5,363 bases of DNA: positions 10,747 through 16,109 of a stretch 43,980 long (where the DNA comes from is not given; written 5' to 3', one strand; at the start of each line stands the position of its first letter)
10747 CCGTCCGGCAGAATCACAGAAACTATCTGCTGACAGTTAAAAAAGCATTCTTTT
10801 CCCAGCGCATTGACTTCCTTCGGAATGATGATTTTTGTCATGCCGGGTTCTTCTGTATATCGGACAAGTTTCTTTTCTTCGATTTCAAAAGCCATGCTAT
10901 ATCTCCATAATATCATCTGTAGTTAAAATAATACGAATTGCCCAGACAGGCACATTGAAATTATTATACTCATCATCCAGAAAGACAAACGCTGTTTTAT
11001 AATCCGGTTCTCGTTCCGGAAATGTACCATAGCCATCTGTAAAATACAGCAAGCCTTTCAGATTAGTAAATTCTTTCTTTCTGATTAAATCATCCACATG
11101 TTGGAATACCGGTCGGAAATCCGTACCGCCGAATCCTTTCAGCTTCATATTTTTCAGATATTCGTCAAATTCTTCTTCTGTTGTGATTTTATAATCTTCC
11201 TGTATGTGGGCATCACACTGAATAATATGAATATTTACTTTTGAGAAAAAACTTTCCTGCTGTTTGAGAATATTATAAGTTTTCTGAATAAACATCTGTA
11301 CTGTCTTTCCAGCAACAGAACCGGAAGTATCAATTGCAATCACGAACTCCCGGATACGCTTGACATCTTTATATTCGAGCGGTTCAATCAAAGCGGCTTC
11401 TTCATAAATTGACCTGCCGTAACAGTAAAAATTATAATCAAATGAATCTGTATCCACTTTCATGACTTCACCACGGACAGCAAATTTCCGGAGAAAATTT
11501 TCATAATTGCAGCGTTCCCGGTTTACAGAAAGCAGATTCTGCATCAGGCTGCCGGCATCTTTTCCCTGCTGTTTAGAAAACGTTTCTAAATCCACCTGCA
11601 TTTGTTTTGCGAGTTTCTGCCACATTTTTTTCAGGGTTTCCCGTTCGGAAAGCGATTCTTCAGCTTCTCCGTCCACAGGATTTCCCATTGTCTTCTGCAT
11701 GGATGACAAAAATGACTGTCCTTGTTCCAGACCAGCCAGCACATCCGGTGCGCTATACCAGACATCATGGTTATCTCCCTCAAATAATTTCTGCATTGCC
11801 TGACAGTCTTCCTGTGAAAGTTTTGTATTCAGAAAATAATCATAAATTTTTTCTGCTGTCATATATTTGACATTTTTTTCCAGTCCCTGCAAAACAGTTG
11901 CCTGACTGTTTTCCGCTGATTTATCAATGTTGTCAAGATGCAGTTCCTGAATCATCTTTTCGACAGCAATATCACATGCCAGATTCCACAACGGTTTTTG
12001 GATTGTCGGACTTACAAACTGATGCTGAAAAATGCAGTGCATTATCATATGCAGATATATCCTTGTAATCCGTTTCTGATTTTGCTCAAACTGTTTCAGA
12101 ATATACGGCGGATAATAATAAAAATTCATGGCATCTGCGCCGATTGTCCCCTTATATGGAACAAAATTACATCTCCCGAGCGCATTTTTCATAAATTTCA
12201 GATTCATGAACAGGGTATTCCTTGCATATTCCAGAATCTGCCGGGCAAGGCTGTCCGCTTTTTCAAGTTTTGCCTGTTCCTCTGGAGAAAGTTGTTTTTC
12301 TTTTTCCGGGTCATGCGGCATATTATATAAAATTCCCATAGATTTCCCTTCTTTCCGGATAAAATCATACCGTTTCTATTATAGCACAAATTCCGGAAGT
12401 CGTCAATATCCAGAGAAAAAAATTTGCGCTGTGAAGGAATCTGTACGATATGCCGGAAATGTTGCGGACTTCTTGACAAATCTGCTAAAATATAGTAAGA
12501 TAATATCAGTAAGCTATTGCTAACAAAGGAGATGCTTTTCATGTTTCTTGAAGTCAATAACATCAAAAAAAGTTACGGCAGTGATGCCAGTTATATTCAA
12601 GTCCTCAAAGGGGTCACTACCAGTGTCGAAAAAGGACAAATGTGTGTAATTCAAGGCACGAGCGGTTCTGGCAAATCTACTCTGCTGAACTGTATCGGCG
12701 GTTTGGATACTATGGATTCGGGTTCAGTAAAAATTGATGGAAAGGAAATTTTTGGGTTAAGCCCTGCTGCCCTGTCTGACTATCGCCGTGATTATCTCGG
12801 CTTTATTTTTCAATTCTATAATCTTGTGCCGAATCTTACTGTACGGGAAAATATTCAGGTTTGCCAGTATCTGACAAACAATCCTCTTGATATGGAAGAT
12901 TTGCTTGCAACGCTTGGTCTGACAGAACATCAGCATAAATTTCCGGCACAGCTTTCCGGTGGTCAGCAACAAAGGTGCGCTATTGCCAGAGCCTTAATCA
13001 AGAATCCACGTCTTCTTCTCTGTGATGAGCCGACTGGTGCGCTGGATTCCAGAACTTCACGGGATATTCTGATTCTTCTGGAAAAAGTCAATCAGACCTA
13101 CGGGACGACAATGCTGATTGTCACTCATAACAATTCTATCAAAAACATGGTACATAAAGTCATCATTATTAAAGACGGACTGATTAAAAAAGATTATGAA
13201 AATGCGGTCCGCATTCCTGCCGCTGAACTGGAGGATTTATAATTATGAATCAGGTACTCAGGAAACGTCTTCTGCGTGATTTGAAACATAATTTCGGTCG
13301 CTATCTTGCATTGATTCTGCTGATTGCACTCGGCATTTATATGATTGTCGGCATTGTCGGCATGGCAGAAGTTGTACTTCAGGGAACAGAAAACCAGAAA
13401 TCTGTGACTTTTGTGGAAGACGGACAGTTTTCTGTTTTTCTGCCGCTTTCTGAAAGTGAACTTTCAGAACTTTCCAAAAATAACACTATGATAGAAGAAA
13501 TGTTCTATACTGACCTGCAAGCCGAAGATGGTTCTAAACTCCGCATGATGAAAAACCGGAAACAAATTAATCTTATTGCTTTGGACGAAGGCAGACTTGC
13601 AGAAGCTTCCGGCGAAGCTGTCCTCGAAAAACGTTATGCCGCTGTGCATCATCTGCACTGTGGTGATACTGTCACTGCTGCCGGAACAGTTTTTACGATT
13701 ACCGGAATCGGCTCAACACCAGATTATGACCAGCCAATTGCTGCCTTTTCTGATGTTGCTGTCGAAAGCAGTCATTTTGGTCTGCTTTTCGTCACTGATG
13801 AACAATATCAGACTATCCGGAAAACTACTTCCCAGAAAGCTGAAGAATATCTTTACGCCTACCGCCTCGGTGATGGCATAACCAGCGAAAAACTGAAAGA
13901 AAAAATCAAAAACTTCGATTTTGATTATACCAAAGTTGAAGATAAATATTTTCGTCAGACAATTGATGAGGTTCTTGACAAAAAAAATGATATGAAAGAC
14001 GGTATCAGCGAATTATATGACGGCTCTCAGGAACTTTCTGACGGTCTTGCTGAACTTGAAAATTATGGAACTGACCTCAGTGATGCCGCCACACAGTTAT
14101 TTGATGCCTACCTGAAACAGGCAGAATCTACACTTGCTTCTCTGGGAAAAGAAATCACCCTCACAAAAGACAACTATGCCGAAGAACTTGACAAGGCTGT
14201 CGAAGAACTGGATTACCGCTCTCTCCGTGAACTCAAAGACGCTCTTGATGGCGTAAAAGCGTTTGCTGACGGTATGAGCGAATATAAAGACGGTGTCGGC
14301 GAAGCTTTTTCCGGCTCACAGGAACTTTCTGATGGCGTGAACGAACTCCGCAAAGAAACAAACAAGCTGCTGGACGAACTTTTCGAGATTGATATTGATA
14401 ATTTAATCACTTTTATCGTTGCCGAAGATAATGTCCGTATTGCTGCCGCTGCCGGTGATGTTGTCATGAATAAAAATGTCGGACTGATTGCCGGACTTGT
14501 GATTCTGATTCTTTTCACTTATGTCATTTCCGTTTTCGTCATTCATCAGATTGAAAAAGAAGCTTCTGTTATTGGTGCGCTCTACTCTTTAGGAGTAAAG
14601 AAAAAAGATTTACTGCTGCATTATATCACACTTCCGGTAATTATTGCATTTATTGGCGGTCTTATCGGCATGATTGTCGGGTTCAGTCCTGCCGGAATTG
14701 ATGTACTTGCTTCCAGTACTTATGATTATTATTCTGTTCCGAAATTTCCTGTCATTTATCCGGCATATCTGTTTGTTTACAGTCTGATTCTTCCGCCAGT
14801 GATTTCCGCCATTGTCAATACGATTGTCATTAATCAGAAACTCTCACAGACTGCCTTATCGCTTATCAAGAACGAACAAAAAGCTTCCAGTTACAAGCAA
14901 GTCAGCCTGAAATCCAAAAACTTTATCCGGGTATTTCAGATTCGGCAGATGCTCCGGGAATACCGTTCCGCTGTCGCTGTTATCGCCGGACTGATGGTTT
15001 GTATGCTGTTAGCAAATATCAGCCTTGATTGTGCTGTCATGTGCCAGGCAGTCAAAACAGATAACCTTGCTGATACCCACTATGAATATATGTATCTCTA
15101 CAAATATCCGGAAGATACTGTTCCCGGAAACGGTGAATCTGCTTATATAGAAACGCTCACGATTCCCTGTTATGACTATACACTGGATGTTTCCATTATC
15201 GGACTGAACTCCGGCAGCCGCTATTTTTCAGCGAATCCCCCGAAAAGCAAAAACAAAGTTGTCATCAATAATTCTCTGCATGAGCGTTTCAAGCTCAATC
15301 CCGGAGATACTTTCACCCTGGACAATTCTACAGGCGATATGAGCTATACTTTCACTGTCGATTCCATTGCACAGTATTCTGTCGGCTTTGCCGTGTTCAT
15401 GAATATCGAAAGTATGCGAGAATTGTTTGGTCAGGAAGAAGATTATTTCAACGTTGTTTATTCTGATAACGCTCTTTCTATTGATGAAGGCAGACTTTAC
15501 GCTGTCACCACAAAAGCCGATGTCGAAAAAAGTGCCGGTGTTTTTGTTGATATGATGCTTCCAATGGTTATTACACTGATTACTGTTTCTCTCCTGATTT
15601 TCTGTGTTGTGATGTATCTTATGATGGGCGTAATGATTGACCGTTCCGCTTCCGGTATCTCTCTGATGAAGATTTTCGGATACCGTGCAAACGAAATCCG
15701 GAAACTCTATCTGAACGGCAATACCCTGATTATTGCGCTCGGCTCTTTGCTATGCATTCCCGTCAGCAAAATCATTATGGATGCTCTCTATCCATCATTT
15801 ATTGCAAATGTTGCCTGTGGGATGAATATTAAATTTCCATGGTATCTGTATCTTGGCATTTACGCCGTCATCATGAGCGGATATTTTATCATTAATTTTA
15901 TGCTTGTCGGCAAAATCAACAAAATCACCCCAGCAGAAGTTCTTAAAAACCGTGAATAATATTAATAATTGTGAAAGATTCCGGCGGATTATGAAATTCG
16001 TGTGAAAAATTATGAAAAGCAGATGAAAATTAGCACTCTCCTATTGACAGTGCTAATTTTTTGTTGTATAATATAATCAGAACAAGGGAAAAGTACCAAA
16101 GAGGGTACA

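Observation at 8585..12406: Three-gene operon of a VWA/MIDAS protein with a degenerate metallopeptidase-like domain, a cytoplasmic LRR protein and a MoxR/AAA_5 ATPase: candidate NTPase-driven sensor or conflict module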

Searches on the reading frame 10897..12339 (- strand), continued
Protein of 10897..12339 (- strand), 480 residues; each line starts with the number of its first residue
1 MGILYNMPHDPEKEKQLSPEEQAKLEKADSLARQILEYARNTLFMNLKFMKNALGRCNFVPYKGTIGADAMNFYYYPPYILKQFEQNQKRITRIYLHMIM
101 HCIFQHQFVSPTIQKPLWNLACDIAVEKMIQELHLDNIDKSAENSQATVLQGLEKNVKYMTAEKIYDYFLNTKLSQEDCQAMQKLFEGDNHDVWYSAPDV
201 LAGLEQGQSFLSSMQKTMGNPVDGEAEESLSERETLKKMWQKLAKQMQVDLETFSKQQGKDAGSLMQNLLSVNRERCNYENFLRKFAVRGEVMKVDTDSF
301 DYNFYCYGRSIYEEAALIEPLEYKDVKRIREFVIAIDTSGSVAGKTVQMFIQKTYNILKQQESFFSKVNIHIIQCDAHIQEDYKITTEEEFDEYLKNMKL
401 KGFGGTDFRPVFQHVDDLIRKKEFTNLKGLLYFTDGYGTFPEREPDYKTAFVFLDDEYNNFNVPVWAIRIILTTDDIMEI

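Call 88: get_annotated_region(hit=H5, flank=6000)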
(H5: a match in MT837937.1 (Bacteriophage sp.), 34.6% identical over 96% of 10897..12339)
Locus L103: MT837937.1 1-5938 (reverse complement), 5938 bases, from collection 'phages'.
description: UNVERIFIED: Bacteriophage sp. clone scaffold_6198 genomic sequence.
organism: Bacteriophage sp. (NCBI taxid 38018)
taxonomy: Viruses
host: -; source: human fecal samples; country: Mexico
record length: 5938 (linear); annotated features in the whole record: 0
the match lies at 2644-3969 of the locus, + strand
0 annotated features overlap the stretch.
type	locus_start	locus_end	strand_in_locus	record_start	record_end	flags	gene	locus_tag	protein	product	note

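Call 90: search_protein_families(library=padloc, proteins=[L065:9584-10486:+, L087:5183-6130:+, L057:5010-5936:+, L027:5373-5840:+, L059:7402-8325:+, L047:3174-4277:+], max_evalue=0.001)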
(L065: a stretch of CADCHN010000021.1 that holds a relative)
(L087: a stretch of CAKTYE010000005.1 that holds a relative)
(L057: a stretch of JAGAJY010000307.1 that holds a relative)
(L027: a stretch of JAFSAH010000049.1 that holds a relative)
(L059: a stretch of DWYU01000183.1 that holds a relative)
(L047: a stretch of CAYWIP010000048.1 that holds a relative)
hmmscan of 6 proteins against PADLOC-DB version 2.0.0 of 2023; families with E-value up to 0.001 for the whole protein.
L065:9584-10486:+ (301 aa): 0 families

L087:5183-6130:+ (316 aa): 1 family
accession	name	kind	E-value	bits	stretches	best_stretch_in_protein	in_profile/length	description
PDLC03856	LmuA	-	0.00016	19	0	99-187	110-181/433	-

L057:5010-5936:+ (309 aa): 3 families
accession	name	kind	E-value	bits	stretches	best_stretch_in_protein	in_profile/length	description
PDLC03856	LmuA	-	2.2e-06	25.1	1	22-183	20-180/433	-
PDLC00407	ThsA1|ThsA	-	1.7e-05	21.6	1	21-181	24-168/478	STALD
PDLC00409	ThsA1|ThsA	-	0.00026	18.5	1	21-174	25-162/242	STALD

L027:5373-5840:+ (156 aa): 0 families

L059:7402-8325:+ (308 aa): 0 families

L047:3174-4277:+ (368 aa): 0 families

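Call 105: fold_search(model_id=the predicted structure, library=viral)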
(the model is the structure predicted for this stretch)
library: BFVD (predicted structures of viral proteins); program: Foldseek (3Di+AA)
matches with E <= 10: 403; with E <= 0.001: 65
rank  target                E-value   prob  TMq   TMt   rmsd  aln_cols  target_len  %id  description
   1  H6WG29                3.3e-15  1.00  0.44  0.53  10.1       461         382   14  Metallopeptidase [Cyanophage S-TIM5]
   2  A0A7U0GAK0            4.6e-15  1.00  0.44  0.51   9.5       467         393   16  VWA-like domain-containing protein [Klebsiella phage vB_KpP_FBKp27]
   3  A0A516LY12            7.0e-15  1.00  0.41  0.47  10.2       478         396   16  (no name in the UniProt tables at hand)
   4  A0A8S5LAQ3            1.1e-14  1.00  0.41  0.46  11.7       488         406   16  Metallopeptidase domain protein [Podoviridae sp. ctBev14]
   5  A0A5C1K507            2.2e-13  1.00  0.38  0.44  10.5       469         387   16  Uncharacterized protein [Pseudomonas phage Zuri]
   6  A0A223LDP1            3.0e-13  1.00  0.45  0.45   9.4       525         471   15  Uncharacterized protein [Bacillus phage PBS1]
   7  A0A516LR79            6.1e-13  1.00  0.39  0.45   9.9       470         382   15  (no name in the UniProt tables at hand)
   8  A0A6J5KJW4            2.4e-12  1.00  0.48  0.52  11.0       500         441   16  VWA-like domain containing protein [uncultured Caudovirales phage]
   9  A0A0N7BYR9            3.1e-12  1.00  0.32  0.32  18.0       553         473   14  (no name in the UniProt tables at hand)
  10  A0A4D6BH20            3.8e-12  1.00  0.36  0.38  17.3       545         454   15  (no name in the UniProt tables at hand)
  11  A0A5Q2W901            6.6e-12  1.00  0.32  0.35  20.1       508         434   15  (no name in the UniProt tables at hand)
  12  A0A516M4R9            9.5e-12  1.00  0.40  0.42  11.8       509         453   14  (no name in the UniProt tables at hand)
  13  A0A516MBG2            1.3e-11  1.00  0.35  0.38  11.5       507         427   14  (no name in the UniProt tables at hand)
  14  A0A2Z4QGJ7            1.1e-10  1.00  0.27  0.30  19.6       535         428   14  Metallopeptidase domain protein [Ruegeria phage vB_RpoP-V13]
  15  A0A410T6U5            3.3e-10  1.00  0.29  0.31  15.3       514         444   14  (no name in the UniProt tables at hand)
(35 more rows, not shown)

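Call 107: search_protein_representatives(protein=window:10897-12339:-)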
Query: 480 residues. Proteins with E-value up to 0.001 (for the whole library): 7111; up to 1e-10: 2629; up to 1e-30: 852. The best 150 are listed.
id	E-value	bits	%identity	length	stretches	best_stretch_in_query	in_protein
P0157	6.4e-160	549.4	54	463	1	15-479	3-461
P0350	1.1e-145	502.4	51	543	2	216-477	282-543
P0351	2.7e-140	484.7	49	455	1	27-477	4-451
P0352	4.9e-139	480.5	54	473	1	15-480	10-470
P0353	9.8e-138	476.2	50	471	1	25-477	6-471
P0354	4.5e-136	470.7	53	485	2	235-476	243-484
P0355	1.3e-135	469.3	49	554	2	227-477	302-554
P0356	8.2e-133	460.0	50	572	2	212-477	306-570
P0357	2.3e-132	458.5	50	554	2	221-476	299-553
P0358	4.2e-132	457.7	49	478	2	229-479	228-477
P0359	1.2e-131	456.1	50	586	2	222-476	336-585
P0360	2.0e-130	452.1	51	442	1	67-477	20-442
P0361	2.4e-130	451.9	46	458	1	29-474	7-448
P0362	1.1e-129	449.7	50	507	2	227-477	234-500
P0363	1.4e-129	449.3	47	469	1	26-477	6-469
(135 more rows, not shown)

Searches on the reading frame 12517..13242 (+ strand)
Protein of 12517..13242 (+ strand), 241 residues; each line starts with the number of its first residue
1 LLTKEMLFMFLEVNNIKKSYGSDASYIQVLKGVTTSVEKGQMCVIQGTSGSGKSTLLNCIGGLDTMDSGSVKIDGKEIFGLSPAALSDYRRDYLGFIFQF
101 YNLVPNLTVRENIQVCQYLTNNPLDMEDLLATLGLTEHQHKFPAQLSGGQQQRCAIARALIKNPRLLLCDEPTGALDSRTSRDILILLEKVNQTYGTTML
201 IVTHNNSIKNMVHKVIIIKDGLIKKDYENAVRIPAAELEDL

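Call 70: search_protein_families(library=pfam, proteins=[window:12517-13242:+], max_evalue=0.00001)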
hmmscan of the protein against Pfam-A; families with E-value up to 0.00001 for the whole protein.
window:12517-13242:+ (241 aa): 1 family
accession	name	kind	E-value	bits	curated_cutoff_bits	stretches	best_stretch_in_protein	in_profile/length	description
PF00005.33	ABC_tran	-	3.9e-34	118.6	25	1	30-173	1-136/137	ABC transporter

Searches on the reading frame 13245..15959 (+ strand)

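Call 70: search_protein_families(library=pfam, proteins=[window:13245-15959:+], max_evalue=0.00001)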
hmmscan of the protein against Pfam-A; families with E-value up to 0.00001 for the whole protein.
window:13245-15959:+ (904 aa): 2 families
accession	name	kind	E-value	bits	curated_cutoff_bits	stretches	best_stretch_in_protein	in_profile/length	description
PF02687.27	FtsX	-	4.8e-13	49.7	25.5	1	415-531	2-114/120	FtsX-like permease C-terminal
PF12704.14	MacB_PCD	-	7.6e-08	33.3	27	0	24-223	5-206/207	MacB-like periplasmic core domain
